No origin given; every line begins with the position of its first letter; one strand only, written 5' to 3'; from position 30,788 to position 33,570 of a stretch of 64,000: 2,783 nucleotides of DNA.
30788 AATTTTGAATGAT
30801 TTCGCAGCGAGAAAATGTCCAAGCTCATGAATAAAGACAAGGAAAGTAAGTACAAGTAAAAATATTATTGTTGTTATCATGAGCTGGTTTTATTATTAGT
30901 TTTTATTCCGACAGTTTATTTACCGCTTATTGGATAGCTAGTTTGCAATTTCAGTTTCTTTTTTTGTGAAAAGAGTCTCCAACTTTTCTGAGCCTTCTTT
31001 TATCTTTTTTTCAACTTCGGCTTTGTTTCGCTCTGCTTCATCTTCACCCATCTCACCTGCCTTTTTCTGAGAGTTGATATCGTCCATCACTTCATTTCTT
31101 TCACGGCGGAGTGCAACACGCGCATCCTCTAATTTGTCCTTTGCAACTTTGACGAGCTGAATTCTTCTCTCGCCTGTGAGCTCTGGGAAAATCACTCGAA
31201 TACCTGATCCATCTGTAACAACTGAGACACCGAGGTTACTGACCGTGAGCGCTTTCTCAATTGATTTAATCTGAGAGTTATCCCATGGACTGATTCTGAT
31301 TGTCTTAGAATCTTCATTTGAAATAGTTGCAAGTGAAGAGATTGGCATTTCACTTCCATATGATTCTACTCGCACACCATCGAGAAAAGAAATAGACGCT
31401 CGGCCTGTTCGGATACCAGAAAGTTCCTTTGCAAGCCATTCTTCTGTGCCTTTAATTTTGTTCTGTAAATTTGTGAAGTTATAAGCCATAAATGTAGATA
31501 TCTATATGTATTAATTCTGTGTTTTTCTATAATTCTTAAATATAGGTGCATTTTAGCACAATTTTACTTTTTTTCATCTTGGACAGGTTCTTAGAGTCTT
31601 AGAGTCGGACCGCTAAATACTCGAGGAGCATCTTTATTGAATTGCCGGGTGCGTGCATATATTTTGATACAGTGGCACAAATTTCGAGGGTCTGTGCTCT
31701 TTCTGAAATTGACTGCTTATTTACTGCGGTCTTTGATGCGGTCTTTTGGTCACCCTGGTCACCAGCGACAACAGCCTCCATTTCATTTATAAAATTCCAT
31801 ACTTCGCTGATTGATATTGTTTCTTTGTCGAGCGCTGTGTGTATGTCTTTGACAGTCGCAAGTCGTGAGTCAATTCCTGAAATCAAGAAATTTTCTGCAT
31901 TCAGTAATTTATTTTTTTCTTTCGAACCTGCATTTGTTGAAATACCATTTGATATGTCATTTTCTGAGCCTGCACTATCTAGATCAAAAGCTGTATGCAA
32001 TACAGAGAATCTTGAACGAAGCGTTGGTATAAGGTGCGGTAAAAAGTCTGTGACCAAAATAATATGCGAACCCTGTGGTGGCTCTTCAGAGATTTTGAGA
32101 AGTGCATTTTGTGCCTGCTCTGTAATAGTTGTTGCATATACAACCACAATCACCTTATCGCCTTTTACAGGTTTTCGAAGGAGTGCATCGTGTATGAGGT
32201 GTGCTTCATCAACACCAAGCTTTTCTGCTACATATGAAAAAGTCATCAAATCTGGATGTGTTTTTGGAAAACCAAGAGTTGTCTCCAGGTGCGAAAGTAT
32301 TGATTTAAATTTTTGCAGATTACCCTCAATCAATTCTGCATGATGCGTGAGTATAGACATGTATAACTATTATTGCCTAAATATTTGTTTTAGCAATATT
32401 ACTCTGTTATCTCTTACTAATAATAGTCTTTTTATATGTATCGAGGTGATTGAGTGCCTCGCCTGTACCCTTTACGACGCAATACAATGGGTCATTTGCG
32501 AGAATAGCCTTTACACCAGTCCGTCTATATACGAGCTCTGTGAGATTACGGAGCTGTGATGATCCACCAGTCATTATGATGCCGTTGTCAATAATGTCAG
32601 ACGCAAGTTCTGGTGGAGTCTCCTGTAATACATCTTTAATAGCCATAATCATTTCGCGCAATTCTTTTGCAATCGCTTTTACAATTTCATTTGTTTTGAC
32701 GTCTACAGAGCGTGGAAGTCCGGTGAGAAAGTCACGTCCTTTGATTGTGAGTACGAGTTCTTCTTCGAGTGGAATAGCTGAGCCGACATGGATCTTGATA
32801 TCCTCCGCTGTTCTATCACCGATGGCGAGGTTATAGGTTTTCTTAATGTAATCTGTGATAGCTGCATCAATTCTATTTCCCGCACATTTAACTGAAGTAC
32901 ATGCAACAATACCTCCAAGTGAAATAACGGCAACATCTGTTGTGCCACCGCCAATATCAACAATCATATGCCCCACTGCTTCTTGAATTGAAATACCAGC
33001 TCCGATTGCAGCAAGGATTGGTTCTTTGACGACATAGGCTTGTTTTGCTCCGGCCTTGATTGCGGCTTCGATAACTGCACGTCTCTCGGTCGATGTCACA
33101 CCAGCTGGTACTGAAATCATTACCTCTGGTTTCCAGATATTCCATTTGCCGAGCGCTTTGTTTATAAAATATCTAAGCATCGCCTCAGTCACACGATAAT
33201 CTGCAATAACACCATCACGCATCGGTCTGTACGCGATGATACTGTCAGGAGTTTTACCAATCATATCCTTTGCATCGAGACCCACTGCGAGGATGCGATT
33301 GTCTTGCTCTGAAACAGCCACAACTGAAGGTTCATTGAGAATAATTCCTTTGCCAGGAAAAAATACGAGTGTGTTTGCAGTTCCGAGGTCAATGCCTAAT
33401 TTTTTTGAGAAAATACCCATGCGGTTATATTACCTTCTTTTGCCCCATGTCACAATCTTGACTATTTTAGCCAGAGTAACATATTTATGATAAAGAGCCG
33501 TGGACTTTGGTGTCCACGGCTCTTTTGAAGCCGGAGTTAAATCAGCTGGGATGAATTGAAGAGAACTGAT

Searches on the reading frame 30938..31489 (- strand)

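Call 43: search_protein_families(library=pfam, proteins=[window:30938-31489:-], max_evalue=0.00001)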
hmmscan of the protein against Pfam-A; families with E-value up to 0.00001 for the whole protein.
window:30938-31489:- (183 aa): 1 family
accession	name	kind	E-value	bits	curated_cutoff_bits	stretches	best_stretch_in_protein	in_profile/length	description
PF01765.24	RRF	-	1.7e-49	168.3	29.7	1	20-181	2-163/164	Ribosome recycling factor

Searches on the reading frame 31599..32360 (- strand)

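Call 43: search_protein_families(library=pfam, proteins=[window:31599-32360:-], max_evalue=0.00001)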
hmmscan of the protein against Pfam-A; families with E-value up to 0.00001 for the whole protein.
window:31599-32360:- (253 aa): 1 family
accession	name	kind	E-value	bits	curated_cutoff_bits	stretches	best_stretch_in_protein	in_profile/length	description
PF13177.12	DNA_pol3_delta2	-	3.6e-16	60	27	1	33-122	66-156/161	DNA polymerase III, delta subunit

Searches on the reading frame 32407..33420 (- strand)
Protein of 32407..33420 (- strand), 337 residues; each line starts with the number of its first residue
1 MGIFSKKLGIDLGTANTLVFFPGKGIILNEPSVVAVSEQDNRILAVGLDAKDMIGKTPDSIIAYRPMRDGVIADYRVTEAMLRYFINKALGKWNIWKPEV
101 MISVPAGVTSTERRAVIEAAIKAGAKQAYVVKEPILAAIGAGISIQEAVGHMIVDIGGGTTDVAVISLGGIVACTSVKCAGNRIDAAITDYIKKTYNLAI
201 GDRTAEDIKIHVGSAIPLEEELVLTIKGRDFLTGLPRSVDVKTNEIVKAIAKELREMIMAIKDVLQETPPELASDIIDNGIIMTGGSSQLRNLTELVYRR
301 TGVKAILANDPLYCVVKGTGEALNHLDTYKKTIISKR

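Call 43: search_protein_families(library=pfam, proteins=[window:32407-33420:-], max_evalue=0.00001)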
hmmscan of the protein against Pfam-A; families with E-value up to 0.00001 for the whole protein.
window:32407-33420:- (337 aa): 4 families
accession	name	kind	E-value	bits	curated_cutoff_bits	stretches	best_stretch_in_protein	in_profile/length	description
PF06723.19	MreB_Mbl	-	2.2e-133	444.6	27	1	6-330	2-326/327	MreB/Mbl protein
PF00022.25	Actin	-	1.3e-11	44.2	27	1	31-194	31-189/410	Actin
PF14450.12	FtsA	-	8.5e-11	42.7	31.8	1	153-309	2-111/127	Cell division protein FtsA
PF00012.26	HSP70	-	1.3e-10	40.6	20.6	1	99-302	135-351/599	Hsp70 protein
